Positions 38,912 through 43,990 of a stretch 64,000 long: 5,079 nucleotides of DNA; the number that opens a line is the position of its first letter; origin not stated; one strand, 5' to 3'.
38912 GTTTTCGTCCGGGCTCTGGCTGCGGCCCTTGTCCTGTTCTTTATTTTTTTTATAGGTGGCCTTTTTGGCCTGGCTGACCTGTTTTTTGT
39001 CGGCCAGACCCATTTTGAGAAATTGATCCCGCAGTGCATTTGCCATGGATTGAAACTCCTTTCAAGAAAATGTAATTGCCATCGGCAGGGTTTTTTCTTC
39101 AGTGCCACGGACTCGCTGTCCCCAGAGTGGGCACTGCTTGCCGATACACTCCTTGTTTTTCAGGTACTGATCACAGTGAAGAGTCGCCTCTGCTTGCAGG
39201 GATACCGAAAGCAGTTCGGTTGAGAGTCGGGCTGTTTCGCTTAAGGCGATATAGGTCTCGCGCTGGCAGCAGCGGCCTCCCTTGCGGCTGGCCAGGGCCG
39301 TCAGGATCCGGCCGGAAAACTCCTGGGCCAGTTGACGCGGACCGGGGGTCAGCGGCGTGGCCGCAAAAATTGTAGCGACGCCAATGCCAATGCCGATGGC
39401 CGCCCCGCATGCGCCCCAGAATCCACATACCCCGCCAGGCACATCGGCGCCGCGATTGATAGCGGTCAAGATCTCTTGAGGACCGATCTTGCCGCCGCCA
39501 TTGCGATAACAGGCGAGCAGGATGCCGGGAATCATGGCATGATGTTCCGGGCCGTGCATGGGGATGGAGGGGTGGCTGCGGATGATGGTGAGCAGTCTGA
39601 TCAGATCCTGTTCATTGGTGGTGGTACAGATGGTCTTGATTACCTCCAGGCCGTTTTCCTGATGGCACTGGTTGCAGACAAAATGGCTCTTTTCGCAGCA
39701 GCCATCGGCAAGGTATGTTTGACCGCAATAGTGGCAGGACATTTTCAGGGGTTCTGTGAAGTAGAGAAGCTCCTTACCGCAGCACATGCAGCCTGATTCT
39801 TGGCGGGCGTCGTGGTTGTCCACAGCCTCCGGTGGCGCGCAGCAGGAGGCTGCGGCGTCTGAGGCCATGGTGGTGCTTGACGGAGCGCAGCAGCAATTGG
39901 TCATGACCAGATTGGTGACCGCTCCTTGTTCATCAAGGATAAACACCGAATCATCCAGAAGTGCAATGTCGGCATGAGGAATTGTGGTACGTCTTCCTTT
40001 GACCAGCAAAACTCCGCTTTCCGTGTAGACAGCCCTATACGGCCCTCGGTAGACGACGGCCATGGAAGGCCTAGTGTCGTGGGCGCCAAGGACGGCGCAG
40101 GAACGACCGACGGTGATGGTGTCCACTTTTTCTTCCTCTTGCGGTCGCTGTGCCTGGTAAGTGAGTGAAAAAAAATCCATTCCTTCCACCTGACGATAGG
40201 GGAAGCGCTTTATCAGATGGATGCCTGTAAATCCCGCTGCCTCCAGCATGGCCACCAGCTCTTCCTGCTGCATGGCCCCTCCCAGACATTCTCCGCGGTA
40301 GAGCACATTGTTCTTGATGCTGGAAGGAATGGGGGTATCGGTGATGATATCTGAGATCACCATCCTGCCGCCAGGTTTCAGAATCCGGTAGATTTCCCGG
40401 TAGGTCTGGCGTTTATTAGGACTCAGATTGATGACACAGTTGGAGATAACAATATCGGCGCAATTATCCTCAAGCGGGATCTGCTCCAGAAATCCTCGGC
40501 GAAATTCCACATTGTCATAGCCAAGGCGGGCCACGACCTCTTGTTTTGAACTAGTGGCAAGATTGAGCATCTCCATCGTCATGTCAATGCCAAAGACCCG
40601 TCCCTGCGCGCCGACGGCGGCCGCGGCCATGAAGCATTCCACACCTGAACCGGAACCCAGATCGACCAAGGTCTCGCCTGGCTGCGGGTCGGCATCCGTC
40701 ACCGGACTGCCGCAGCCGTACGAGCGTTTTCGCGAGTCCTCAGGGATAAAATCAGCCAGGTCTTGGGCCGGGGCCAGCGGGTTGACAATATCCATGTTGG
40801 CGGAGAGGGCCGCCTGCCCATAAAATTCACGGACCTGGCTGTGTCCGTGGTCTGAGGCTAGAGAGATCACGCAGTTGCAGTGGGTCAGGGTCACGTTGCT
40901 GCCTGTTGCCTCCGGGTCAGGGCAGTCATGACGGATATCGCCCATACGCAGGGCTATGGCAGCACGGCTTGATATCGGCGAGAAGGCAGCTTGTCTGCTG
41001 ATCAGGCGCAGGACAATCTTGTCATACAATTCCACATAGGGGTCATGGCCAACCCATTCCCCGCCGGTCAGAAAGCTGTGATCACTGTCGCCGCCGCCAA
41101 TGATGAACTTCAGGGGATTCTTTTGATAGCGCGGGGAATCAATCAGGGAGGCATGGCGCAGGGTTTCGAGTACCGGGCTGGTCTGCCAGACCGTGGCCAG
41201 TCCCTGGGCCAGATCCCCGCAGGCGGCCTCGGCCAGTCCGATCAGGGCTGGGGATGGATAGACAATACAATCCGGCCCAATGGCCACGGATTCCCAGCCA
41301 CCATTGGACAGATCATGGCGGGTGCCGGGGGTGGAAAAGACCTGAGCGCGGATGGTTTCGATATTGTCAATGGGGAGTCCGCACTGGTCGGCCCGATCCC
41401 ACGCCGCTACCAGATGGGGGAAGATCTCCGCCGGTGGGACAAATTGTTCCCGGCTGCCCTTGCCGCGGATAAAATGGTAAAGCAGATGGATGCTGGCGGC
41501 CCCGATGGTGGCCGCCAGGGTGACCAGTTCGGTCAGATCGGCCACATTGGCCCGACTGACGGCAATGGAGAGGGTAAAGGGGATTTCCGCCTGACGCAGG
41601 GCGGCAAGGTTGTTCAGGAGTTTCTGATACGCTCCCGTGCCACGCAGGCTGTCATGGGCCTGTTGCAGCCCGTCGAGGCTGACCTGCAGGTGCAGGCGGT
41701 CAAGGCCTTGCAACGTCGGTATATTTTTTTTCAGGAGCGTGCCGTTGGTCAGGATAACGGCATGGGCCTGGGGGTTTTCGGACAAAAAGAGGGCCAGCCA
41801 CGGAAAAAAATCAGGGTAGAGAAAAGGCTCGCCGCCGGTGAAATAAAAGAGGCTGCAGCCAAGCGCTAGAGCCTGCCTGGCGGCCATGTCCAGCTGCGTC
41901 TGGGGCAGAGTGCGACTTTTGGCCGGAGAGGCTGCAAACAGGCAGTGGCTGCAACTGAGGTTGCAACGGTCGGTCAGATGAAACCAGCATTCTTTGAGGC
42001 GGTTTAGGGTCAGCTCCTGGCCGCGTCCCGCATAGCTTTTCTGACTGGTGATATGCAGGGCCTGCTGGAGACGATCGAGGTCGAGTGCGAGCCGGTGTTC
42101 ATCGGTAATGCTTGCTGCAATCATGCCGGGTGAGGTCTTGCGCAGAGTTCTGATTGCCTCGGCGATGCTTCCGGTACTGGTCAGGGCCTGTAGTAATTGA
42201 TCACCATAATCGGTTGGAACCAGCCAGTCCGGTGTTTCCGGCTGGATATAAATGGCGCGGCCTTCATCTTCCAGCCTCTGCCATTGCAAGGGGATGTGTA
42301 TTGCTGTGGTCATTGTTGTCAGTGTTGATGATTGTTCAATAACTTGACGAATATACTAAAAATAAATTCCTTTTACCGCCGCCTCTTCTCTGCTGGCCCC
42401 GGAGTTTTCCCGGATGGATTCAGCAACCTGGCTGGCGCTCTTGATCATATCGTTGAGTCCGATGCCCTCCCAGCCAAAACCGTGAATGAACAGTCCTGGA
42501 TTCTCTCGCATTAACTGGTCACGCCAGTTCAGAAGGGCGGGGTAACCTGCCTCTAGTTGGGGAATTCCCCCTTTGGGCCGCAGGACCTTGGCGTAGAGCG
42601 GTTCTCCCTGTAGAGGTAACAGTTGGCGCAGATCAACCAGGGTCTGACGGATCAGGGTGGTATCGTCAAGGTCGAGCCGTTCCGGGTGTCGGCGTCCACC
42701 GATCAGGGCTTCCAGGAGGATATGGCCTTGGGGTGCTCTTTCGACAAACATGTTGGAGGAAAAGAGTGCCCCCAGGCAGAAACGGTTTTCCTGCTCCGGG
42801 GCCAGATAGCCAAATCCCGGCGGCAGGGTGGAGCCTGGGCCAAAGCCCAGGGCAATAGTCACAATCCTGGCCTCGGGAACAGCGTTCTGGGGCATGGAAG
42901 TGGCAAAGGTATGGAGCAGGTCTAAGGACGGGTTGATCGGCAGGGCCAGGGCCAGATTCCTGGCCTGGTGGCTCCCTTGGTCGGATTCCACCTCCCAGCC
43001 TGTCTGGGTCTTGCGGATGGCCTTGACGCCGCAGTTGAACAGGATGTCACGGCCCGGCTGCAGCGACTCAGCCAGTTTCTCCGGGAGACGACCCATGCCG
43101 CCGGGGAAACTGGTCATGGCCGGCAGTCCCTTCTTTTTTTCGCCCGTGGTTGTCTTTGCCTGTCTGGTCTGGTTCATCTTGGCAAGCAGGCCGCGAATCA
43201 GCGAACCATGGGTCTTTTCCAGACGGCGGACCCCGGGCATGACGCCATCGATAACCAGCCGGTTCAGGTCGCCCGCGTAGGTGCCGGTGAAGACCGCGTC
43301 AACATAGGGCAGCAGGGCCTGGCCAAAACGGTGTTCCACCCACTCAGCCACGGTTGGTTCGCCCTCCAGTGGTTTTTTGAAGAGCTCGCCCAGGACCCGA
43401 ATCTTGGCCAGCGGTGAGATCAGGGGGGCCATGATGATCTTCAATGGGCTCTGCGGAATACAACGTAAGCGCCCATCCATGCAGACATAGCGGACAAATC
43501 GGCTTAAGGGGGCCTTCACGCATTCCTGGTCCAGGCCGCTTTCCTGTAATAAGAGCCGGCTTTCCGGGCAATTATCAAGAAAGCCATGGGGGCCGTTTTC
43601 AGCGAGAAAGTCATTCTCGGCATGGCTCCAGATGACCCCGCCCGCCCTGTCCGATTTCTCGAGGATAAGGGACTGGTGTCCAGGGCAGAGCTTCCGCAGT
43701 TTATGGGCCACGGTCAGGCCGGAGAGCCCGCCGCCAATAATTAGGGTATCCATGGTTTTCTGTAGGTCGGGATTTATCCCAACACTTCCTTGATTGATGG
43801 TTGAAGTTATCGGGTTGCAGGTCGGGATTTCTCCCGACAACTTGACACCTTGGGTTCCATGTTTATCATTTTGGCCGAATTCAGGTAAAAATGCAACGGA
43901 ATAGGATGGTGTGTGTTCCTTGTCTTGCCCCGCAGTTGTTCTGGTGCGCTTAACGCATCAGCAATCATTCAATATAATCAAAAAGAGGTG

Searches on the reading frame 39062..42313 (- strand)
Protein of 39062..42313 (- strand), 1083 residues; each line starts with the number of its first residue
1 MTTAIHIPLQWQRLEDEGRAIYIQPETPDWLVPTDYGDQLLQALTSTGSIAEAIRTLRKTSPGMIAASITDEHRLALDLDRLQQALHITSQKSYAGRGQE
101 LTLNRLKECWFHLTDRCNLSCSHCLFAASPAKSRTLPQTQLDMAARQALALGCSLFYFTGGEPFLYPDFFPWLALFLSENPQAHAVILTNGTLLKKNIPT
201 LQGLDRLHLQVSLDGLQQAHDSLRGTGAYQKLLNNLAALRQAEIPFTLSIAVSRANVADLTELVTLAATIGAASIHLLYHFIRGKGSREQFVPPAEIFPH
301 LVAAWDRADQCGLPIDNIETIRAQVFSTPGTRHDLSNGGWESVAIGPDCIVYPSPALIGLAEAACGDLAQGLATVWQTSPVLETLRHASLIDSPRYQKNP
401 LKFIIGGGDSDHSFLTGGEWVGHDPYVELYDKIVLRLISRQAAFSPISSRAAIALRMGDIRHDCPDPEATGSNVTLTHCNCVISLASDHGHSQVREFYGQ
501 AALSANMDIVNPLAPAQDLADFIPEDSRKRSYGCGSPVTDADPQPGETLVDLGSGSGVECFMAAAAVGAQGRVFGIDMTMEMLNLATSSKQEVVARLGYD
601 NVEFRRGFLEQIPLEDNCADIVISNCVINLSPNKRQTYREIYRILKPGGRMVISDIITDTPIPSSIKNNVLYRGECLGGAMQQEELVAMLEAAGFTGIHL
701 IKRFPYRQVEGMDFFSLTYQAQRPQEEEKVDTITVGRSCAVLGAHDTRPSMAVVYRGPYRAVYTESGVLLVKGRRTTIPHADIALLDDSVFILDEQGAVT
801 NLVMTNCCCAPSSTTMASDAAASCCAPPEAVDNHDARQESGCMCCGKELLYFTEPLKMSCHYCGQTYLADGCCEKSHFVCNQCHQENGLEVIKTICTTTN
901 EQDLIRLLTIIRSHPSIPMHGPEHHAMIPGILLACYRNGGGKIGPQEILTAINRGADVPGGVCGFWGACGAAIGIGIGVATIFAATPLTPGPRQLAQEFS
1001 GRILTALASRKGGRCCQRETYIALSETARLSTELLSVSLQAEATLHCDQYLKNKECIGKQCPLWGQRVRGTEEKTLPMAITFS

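Call 57: search_protein_families(library=pfam, proteins=[window:39062-42313:-], max_evalue=0.00001)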
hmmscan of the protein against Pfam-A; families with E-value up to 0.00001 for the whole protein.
window:39062-42313:- (1083 aa): 8 families
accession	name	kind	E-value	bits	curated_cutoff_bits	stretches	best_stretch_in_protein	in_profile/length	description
PF18978.5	DUF5714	-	1.2e-57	194.7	26.2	1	892-1064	1-173/173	Family of unknown function (DUF5714)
PF13847.12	Methyltransf_31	-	6.7e-31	107.4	27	1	545-694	3-145/145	Methyltransferase domain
PF04055.27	Radical_SAM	-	1.1e-19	71.7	29.5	1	113-263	3-162/166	Radical SAM superfamily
PF08241.18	Methyltransf_11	-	4.7e-18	66.1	21.2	1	550-653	1-95/95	Methyltransferase domain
PF13649.12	Methyltransf_25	-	5.9e-16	59.4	27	1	550-649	2-97/97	Methyltransferase domain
PF01209.24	Ubie_methyltran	-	1.5e-13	51.1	20.1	1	543-653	45-151/233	ubiE/COQ5 methyltransferase family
PF08242.18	Methyltransf_12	-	1.2e-09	39.2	30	1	550-650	1-97/98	Methyltransferase domain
PF13489.12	Methyltransf_23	-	2.3e-08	34.4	27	1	543-699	20-163/164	Methyltransferase domain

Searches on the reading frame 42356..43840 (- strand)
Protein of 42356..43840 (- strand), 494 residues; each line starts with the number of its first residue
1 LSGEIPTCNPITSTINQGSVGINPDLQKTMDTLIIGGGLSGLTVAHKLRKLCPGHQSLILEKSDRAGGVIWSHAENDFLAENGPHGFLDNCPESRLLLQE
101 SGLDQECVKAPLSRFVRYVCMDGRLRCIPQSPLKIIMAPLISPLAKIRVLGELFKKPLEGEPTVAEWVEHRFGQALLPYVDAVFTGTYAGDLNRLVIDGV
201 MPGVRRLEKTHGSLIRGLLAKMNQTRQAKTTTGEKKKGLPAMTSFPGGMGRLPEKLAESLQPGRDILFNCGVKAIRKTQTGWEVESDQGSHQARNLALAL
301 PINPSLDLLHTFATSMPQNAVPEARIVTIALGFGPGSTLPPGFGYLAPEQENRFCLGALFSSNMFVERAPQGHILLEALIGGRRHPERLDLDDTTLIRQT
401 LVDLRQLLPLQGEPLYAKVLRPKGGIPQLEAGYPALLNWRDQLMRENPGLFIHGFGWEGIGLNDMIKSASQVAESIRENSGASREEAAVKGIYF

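Call 57: search_protein_families(library=pfam, proteins=[window:42356-43840:-], max_evalue=0.00001)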
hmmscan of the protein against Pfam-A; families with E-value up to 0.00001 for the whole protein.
window:42356-43840:- (494 aa): 3 families
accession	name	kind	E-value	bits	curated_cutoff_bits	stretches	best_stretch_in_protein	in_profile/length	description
PF01593.30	Amino_oxidase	-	8.5e-32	111.4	19.8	1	39-418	1-376/443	Flavin containing amine oxidoreductase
PF13450.12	NAD_binding_8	-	8.5e-12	45.6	21.9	1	34-89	1-54/68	NAD(P)-binding Rossmann-like domain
PF01266.30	DAO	-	3e-08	34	27.9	0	31-68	1-37/353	FAD dependent oxidoreductase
